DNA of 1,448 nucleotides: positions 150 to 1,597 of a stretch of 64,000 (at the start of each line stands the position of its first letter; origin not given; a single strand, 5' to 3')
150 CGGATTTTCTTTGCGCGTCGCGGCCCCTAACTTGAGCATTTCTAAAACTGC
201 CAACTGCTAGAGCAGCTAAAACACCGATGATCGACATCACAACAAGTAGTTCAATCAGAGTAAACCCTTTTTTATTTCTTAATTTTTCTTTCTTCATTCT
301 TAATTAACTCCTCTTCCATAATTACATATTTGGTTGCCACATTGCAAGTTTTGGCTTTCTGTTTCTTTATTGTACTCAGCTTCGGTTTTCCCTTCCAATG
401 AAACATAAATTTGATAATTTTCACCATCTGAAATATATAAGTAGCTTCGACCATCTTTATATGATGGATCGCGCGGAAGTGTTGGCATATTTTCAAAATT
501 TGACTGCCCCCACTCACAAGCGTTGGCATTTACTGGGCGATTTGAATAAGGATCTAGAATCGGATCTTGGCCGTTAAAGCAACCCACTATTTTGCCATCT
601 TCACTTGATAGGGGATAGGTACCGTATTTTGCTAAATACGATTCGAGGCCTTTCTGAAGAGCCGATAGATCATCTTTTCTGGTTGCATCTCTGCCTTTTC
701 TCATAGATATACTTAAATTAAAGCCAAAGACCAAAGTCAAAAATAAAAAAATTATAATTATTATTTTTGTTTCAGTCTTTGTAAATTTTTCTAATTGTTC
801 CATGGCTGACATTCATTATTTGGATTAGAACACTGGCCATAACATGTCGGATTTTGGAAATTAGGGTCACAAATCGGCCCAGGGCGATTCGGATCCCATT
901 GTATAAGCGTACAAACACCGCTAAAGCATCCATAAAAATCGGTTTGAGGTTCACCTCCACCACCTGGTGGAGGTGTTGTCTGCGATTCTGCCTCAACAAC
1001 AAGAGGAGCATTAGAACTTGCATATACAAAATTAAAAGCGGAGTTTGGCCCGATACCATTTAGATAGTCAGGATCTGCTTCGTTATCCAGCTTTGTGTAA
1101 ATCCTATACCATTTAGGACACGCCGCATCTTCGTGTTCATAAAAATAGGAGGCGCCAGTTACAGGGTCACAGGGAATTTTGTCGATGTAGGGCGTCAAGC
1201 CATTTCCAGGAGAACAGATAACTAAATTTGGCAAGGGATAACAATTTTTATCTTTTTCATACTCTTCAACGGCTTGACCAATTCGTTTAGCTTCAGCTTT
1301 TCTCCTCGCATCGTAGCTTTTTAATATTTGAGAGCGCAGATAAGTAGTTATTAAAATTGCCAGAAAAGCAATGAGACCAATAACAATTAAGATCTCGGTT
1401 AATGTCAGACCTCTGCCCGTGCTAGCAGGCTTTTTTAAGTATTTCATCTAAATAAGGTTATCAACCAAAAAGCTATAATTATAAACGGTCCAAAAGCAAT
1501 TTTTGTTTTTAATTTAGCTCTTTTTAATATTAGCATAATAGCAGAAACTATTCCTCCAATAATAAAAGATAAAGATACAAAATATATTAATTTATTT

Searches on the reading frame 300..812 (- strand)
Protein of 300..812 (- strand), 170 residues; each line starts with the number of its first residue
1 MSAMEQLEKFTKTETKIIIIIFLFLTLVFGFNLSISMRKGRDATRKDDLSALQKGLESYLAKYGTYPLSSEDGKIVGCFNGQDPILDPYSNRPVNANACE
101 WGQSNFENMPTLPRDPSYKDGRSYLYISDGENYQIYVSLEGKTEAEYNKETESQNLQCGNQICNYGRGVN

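Call 101: find_encoding_contigs(protein=window:300-812:-, flank=10000, max_places=1)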
Protein window:300-812:- (170 aa): no gene with exactly this product is on record in the collection.

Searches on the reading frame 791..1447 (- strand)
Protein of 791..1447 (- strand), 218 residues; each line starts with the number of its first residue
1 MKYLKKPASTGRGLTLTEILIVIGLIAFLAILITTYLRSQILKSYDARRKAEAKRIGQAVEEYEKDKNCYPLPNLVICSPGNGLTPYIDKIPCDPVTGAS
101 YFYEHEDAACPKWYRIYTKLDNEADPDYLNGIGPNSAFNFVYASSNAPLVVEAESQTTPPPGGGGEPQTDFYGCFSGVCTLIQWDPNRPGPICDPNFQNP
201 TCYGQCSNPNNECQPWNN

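Call 103: find_encoding_contigs(protein=window:791-1447:-, flank=10000, max_places=1)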
Protein window:791-1447:- (218 aa): 5 contigs read that carry it; 1 place shown.
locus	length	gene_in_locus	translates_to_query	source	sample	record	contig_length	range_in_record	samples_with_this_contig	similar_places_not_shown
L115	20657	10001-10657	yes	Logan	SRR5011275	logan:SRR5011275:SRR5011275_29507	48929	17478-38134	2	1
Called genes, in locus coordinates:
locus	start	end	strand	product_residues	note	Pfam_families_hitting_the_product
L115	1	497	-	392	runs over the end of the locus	PF00534:Glycos_transf_1, PF13692:Glyco_trans_1_4 (weak)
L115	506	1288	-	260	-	PF00483:NTP_transferase, PF12804:NTP_transf_3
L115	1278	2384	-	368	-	PF00266:Aminotran_5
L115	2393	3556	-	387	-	PF01266:DAO, PF07992:Pyr_redox_2 (faint), PF13450:NAD_binding_8 (weak)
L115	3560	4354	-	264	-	-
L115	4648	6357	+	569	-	PF05157:MshEN, PF00437:T2SSE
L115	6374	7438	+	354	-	PF00437:T2SSE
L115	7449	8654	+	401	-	PF28597:T2SSF_N, PF00482:T2SSF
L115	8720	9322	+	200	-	-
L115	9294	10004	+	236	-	PF06750:A24_N_bact, PF01478:Peptidase_A24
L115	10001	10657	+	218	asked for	-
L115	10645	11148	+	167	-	-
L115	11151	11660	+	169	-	PF07963:N_methyl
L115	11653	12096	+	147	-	-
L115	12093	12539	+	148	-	PF07963:N_methyl (weak), PF08334:T2SSG (weak)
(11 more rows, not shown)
